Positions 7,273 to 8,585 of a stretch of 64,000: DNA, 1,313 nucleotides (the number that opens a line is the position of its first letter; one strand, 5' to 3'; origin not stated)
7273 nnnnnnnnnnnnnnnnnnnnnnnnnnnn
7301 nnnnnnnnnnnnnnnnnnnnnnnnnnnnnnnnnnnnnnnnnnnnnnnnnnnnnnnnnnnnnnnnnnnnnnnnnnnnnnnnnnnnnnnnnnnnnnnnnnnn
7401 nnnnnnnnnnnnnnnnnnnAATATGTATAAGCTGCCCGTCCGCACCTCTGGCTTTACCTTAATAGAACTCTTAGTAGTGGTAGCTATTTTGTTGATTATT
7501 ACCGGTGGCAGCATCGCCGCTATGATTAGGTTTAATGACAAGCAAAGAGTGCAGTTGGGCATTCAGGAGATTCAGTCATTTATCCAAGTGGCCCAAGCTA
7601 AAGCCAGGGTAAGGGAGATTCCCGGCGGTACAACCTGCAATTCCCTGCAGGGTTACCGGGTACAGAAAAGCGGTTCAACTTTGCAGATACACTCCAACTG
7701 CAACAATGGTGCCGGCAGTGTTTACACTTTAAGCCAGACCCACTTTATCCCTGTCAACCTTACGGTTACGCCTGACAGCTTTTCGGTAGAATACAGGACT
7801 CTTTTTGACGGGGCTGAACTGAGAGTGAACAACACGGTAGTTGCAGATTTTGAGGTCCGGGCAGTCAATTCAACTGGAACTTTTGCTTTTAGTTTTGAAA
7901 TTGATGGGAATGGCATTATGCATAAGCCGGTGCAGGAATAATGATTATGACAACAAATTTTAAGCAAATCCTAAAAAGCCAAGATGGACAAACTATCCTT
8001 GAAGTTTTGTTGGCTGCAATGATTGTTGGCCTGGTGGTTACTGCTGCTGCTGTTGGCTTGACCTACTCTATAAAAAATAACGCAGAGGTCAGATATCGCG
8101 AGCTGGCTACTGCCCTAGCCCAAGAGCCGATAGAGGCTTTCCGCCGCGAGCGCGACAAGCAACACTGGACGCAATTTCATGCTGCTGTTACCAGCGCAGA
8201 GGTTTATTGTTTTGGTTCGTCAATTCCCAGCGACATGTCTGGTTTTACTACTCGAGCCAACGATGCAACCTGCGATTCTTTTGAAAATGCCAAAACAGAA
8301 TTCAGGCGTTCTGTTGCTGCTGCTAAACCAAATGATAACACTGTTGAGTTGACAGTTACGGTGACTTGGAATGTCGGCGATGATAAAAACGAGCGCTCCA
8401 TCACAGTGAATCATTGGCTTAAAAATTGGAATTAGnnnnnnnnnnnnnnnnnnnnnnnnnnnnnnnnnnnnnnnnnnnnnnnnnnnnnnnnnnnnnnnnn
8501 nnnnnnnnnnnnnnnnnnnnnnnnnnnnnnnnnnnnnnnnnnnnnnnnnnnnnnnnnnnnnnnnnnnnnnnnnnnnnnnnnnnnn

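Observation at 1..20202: Two-locus monoderm-type type IV pilus system with six prepilins and no secretin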

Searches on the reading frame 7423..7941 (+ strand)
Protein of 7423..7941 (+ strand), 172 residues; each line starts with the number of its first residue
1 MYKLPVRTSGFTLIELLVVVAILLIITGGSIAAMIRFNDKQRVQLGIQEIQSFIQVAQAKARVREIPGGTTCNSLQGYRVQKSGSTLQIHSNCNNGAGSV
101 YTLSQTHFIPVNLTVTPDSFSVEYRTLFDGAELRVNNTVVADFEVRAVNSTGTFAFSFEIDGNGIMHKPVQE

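Call 4: search_protein_families(library=pfam, proteins=[window:7423-7941:+], max_evalue=0.01)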
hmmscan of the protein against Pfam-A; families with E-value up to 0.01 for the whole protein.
window:7423-7941:+ (172 aa): 1 family
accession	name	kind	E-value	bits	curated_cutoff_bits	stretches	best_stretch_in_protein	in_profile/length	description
PF07963.17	N_methyl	-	1.7e-06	27.8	21.2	1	8-29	4-25/27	Prokaryotic N-terminal methylation motif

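Call 37: search_protein_families(library=pfam, proteins=[window:7423-7941:+], max_evalue=10)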
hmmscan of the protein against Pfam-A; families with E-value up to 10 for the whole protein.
window:7423-7941:+ (172 aa): 4 families
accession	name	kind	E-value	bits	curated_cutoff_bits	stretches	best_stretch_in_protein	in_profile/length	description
PF07963.17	N_methyl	-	1.7e-06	27.8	21.2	1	8-29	4-25/27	Prokaryotic N-terminal methylation motif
PF23668.1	CUB_CDCP1_2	-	0.049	13.9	27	1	52-107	29-86/108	CDCP1 CUB domain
PF06439.18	3keto-disac_hyd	-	0.13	12.8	26.8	1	66-148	63-156/187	3-keto-disaccharide hydrolase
PF05454.16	DAG1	-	0.25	11.1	23.3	1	12-55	148-188/290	Dystroglycan (Dystrophin-associated glycoprotein 1)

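Call 75: search_protein_families(library=ncbifam, proteins=[window:7423-7941:+], max_evalue=0.01)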
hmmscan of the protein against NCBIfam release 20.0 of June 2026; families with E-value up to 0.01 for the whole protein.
window:7423-7941:+ (172 aa): 9 families
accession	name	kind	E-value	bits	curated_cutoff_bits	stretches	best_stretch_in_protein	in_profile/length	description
TIGR01708.2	typeII_sec_gspH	equivalog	1e-08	35.3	80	1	9-84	2-76/169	type II secretion system minor pseudopilin GspH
NF007800.0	PRK10506.1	equivalog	1.8e-07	31.1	158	1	7-64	7-64/163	prepilin peptidase-dependent protein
NF040982.1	ComGD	equivalog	1.8e-06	28.4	70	1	9-66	2-59/139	competence type IV pilus minor pilin ComGD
TIGR02532.1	IV_pilin_GFxxxE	domain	7.2e-06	25.6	16.3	1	9-28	2-21/24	prepilin-type N-terminal cleavage/methylation domain-containing protein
NF041775.1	typeIV_PilA_Myxo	equivalog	0.00026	21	400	1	6-41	8-43/214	type IV pilin protein PilA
NF007862.0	PRK10574.1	equivalog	0.0017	18.5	138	1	8-49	4-45/145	prepilin peptidase-dependent pilin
NF041013.1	T4P_ComGE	equivalog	0.0022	18.1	49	1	9-51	4-46/83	competence type IV pilus minor pilin ComGE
TIGR01710.1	typeII_sec_gspG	equivalog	0.0036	17.3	88.85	1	9-53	1-45/134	type II secretion system major pseudopilin GspG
NF041002.1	pilin_ComGF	equivalog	0.0092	16.2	80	0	9-58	2-51/139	competence type IV pilus minor pilin ComGF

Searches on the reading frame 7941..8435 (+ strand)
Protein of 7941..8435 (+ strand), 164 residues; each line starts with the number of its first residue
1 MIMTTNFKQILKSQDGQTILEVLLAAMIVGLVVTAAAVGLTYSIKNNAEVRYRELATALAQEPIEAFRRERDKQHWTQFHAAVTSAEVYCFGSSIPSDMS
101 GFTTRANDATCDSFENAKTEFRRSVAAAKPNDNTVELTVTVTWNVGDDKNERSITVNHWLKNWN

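Call 4: search_protein_families(library=pfam, proteins=[window:7941-8435:+], max_evalue=0.01)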
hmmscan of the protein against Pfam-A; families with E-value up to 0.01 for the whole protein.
window:7941-8435:+ (164 aa): 1 family
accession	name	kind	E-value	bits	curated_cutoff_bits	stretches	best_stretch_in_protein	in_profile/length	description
PF07963.17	N_methyl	-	0.0036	17.3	21.2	1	12-36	2-26/27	Prokaryotic N-terminal methylation motif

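Call 37: search_protein_families(library=pfam, proteins=[window:7941-8435:+], max_evalue=10)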
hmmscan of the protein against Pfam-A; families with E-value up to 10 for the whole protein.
window:7941-8435:+ (164 aa): 2 families
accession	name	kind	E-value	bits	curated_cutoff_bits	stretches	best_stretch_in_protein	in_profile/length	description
PF07963.17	N_methyl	-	0.0036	17.3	21.2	1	12-36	2-26/27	Prokaryotic N-terminal methylation motif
PF04200.17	Lipoprotein_17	-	0.19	12.5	22.4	1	124-159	48-82/84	Lipoprotein associated domain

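Call 75: search_protein_families(library=ncbifam, proteins=[window:7941-8435:+], max_evalue=0.01)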
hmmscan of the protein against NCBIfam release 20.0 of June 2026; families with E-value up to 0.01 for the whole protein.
window:7941-8435:+ (164 aa): 3 families
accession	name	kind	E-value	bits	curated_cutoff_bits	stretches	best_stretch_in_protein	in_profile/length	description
TIGR02523.1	type_IV_pilV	equivalog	1.2e-06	29.1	52.2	1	14-143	1-138/139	type IV pilus modification protein PilV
NF038303.1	EPS_HpsB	equivalog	0.00085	19.4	150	1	13-75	1-63/211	hormogonium polysaccharide secretion pseudopilin HpsB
TIGR01708.2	typeII_sec_gspH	equivalog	0.0035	17.4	80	1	14-61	1-49/169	type II secretion system minor pseudopilin GspH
